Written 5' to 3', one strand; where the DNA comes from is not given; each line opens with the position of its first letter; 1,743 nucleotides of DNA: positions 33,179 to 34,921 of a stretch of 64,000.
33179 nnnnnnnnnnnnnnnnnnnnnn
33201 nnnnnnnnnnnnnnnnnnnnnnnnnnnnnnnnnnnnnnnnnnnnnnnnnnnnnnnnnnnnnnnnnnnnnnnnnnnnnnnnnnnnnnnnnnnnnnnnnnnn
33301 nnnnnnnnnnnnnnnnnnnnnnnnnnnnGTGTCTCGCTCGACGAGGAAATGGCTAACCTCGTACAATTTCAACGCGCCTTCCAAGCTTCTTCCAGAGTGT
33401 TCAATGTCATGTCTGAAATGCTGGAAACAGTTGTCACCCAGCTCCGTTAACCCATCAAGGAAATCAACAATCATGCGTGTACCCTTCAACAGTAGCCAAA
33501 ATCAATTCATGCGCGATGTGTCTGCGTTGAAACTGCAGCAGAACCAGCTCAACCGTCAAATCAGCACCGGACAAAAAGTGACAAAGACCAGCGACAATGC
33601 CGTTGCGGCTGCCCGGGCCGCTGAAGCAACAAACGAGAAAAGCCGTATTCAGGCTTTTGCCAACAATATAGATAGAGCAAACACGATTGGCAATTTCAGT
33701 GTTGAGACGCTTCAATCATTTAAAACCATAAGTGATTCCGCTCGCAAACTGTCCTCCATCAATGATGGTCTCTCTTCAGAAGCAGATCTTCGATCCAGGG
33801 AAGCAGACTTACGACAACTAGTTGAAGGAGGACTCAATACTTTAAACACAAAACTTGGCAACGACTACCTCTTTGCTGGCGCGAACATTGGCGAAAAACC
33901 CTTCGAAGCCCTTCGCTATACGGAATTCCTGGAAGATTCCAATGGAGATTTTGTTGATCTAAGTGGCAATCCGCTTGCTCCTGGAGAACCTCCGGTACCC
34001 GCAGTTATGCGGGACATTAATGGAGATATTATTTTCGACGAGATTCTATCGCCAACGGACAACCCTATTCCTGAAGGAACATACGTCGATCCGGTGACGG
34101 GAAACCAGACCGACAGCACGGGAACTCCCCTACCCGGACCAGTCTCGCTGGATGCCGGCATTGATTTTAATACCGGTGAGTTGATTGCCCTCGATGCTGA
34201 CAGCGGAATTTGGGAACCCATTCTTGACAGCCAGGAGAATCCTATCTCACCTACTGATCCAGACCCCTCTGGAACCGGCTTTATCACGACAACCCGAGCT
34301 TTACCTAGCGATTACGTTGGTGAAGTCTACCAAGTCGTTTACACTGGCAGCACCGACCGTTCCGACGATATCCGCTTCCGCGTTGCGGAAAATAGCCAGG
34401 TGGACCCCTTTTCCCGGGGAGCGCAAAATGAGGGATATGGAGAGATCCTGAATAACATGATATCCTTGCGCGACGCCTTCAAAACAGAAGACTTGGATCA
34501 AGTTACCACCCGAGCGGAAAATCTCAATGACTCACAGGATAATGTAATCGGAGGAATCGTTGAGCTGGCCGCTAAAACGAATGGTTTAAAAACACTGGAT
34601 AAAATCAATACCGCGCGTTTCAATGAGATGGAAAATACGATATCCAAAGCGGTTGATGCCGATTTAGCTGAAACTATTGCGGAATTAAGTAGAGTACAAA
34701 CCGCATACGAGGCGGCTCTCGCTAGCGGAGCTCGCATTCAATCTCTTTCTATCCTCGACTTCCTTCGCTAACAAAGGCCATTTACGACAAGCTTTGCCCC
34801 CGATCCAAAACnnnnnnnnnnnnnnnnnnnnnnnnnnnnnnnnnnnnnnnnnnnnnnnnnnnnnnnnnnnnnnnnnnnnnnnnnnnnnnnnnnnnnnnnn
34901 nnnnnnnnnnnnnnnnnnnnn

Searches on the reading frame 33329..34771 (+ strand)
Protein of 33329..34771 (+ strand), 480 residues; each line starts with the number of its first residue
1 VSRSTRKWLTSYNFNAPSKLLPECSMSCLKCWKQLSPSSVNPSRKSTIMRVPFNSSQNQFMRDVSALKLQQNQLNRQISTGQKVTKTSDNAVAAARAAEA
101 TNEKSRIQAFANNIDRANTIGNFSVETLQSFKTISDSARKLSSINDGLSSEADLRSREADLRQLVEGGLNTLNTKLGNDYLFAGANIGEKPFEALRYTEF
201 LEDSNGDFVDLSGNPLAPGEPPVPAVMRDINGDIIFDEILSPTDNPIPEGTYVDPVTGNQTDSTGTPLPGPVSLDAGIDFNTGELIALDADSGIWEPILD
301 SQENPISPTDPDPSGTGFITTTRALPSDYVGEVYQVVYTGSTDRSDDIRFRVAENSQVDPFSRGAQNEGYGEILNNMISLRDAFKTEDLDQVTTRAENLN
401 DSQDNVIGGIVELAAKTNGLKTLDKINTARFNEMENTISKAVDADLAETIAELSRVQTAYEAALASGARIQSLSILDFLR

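Call 11: search_protein_families(library=pfam, proteins=[window:33329-34771:+])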
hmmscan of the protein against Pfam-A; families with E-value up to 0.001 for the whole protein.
window:33329-34771:+ (480 aa): 0 families

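Call 28: search_protein_families(library=pfam, proteins=[window:33329-34771:+], max_evalue=0.01)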
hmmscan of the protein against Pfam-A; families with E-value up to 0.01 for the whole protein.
window:33329-34771:+ (480 aa): 1 family
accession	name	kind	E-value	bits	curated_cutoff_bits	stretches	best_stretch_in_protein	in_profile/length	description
PF00669.25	Flagellin_N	-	0.0037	17.8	26.6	1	54-186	4-138/139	Bacterial flagellin N-terminal helical region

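Call 68: search_protein_families(library=ncbifam, proteins=[window:33329-34771:+], max_evalue=0.01)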
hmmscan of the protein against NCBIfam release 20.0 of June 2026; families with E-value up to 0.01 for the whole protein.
window:33329-34771:+ (480 aa): 9 families
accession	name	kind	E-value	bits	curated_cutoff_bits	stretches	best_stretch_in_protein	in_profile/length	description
TIGR02550.1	flagell_flgL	equivalog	5.8e-45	154.3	127.2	2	50-196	1-149/387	flagellar hook-associated protein FlgL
NF005187.0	PRK06663.1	equivalog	2.3e-22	79.3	337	2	372-480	310-419/419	flagellar hook-associated protein 3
NF005980.0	PRK08073.1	equivalog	3.4e-22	79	291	2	345-479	155-287/287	flagellar hook-associated protein 3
NF006265.0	PRK08412.1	equivalog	3.8e-18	65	749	2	49-193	1-146/827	flagellar hook-associated protein FlgL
NF006489.0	PRK08913.1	equivalog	1.9e-15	57.1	217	1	47-479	1-302/303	flagellin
NF009361.0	PRK12717.1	equivalog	5.4e-14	51.6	407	2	53-192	9-146/524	flagellar hook-associated protein 3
NF011282.0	PRK14692.1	equivalog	1.5e-10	40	878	2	53-194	9-147/749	flagellar hook-associated protein FlgL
NF004669.0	PRK06008.1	equivalog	2.5e-06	27.1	230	1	56-195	11-148/348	flagellar hook-associated family protein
NF009362.0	PRK12718.1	equivalog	0.0063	15.6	602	0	72-188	24-142/510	flagellar hook-associated protein FlgL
